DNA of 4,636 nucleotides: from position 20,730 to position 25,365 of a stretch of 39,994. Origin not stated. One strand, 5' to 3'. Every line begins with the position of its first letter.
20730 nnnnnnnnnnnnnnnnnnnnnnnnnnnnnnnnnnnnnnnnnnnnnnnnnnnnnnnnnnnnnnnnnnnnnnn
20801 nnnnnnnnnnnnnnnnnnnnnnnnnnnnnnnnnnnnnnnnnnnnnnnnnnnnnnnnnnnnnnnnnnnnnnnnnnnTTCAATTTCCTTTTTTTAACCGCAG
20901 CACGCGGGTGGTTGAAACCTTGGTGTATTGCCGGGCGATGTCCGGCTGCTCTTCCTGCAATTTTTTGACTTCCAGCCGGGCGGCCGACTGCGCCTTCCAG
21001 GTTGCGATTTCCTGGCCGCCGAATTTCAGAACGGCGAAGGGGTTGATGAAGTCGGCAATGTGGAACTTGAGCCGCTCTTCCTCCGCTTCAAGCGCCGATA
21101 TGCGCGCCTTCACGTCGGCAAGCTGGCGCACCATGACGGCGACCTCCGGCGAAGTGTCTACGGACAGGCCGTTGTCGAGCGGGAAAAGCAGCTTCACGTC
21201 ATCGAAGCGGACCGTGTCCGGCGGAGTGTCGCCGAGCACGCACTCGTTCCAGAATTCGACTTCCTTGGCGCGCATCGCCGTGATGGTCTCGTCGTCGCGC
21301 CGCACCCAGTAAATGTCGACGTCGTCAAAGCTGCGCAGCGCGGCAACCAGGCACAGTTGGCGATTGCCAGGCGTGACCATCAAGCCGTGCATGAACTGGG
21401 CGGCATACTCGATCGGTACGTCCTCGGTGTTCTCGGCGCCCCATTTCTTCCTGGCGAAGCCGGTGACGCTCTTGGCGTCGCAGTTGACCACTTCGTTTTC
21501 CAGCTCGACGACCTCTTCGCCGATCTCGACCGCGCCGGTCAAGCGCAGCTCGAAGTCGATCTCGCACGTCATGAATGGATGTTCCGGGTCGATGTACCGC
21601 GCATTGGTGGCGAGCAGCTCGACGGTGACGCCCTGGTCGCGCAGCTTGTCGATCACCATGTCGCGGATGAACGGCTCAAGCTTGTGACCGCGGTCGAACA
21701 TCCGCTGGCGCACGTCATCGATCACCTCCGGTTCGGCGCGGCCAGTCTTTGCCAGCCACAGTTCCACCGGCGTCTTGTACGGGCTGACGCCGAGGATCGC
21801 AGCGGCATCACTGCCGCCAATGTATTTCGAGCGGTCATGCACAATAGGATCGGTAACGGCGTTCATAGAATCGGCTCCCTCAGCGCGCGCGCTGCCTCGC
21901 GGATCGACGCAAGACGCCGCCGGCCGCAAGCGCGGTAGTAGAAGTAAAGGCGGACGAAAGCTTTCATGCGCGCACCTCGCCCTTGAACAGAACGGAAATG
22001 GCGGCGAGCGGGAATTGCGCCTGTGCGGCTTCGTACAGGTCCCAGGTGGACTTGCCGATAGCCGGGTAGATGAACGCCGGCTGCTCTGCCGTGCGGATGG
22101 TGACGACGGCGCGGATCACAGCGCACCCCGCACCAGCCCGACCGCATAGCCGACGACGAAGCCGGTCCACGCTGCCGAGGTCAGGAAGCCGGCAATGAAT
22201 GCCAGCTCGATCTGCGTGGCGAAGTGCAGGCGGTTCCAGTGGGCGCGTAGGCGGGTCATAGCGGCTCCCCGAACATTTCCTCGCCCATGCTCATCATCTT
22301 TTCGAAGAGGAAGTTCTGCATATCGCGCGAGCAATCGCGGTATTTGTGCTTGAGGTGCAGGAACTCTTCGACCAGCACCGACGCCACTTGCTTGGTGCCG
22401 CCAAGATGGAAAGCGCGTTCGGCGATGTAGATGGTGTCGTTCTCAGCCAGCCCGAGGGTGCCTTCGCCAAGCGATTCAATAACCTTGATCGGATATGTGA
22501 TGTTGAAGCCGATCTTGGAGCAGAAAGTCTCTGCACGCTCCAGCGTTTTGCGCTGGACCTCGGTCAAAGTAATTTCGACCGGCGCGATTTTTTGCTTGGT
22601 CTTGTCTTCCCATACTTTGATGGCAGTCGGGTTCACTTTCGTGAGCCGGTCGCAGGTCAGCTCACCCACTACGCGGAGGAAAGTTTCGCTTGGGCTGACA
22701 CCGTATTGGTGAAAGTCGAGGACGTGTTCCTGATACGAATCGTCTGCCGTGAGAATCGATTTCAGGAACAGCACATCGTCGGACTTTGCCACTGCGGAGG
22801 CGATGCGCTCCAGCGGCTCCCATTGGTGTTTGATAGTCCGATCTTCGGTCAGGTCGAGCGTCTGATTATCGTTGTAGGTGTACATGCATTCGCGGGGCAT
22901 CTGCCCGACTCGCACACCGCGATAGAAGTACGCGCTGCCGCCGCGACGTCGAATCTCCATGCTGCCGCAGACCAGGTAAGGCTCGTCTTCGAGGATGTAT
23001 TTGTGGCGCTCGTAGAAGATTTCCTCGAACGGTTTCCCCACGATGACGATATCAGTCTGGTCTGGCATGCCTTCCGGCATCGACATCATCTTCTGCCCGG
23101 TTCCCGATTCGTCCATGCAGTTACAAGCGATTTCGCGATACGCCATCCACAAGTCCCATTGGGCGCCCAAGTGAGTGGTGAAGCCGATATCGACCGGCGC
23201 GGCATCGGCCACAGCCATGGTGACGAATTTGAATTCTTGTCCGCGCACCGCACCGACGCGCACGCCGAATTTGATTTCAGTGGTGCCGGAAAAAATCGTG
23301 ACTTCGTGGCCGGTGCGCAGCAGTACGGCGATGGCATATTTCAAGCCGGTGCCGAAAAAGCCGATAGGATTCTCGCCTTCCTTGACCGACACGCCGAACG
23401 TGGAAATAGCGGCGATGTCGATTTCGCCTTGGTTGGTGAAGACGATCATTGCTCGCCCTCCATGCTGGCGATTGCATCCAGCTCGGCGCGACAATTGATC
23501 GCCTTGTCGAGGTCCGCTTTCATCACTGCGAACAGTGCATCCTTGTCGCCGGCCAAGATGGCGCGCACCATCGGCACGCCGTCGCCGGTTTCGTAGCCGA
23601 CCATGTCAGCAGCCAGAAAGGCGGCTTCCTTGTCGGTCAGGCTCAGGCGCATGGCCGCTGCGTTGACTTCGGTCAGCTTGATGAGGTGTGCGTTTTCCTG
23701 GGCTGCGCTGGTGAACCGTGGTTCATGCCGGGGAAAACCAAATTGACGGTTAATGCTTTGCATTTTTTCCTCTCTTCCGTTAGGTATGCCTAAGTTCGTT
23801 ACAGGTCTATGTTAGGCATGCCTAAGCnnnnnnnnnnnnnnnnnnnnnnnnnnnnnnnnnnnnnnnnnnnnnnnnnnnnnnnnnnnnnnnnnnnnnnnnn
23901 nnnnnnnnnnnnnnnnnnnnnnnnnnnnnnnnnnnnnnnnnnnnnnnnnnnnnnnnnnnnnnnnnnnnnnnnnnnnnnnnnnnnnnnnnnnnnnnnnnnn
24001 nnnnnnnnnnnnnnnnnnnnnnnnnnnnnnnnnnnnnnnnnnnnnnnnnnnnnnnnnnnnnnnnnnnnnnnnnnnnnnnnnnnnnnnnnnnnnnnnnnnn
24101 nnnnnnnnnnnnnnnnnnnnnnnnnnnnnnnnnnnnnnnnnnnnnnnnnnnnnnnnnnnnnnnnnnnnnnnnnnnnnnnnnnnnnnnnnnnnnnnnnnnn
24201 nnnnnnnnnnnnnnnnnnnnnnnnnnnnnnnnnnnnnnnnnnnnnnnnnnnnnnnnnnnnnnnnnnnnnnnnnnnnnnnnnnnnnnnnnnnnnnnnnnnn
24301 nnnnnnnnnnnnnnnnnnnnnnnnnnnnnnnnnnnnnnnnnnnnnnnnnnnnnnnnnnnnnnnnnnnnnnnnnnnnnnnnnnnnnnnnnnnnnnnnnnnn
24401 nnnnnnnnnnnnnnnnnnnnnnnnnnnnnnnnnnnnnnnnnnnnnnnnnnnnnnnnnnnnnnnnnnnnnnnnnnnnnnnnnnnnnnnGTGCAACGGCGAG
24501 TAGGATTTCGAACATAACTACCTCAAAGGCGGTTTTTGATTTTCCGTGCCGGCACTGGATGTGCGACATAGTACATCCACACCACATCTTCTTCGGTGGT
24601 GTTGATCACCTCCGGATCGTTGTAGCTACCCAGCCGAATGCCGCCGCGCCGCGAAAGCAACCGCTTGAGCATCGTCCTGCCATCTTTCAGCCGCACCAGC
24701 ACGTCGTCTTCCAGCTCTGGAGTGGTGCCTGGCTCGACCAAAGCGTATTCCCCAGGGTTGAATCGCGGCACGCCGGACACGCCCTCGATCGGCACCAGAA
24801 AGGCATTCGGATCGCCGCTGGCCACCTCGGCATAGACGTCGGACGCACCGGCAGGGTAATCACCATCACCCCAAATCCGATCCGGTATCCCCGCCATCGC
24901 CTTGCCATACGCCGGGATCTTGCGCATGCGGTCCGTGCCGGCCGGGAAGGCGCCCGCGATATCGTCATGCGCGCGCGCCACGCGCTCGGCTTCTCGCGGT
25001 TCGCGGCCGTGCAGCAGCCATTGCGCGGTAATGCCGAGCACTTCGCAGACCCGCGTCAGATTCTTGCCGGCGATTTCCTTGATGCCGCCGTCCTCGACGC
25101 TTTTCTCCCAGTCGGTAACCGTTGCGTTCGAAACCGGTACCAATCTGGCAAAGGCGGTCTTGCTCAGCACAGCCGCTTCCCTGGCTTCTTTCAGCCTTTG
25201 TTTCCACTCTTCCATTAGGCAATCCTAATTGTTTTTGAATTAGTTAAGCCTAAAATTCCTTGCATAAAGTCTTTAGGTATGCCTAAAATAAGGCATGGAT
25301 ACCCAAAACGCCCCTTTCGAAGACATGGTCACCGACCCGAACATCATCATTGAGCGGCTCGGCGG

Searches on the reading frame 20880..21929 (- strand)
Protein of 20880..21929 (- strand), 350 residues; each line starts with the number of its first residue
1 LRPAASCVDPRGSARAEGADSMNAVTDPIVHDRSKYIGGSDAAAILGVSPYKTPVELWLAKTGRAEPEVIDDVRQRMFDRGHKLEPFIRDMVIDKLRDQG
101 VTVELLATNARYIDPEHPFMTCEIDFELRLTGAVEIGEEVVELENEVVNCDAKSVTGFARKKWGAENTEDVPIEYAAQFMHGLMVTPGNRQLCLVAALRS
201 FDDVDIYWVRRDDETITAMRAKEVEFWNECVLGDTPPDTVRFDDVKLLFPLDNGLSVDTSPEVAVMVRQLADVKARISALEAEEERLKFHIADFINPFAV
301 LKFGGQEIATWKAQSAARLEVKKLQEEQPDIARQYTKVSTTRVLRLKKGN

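Call 38: search_protein_families(library=pfam, proteins=[window:20880-21929:-], max_evalue=0.001)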
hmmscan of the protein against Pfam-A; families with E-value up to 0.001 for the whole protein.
window:20880-21929:- (350 aa): 1 family
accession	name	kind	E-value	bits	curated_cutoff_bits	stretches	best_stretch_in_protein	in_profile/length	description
PF09588.16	YqaJ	-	7.6e-21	75.4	22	1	31-186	4-147/150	YqaJ-like viral recombinase domain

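Call 39: search_protein_families(library=phrogs, proteins=[window:20880-21929:-], max_evalue=0.00001)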
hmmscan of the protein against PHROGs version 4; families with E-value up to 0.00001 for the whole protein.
window:20880-21929:- (350 aa): 4 families
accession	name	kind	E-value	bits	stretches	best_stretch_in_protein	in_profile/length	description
phrog_434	-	DNA, RNA and nucleotide metabolism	2.8e-74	251.5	1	30-349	61-364/372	RecE-like recombination exonuclease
phrog_7655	-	DNA, RNA and nucleotide metabolism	5e-09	36.5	1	32-92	16-76/551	RecE-like recombination exonuclease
phrog_6244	-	unknown function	1.5e-07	32.9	1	252-340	7-96/107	-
phrog_1956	-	unknown function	4.8e-07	30.9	1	262-346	6-90/93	-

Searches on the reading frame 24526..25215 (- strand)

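Call 38: search_protein_families(library=pfam, proteins=[window:24526-25215:-], max_evalue=0.001)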
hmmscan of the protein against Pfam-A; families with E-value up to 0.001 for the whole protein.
window:24526-25215:- (230 aa): 3 families
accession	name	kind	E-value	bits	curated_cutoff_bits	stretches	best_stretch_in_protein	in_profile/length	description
PF00717.28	Peptidase_S24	-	5.5e-08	33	23.3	1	101-200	1-96/116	Peptidase S24-like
PF13560.12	HTH_31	-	5.3e-05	23.9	27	0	6-38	4-36/64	Helix-turn-helix domain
PF01381.28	HTH_3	-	8.2e-05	23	23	1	8-67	1-55/55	Helix-turn-helix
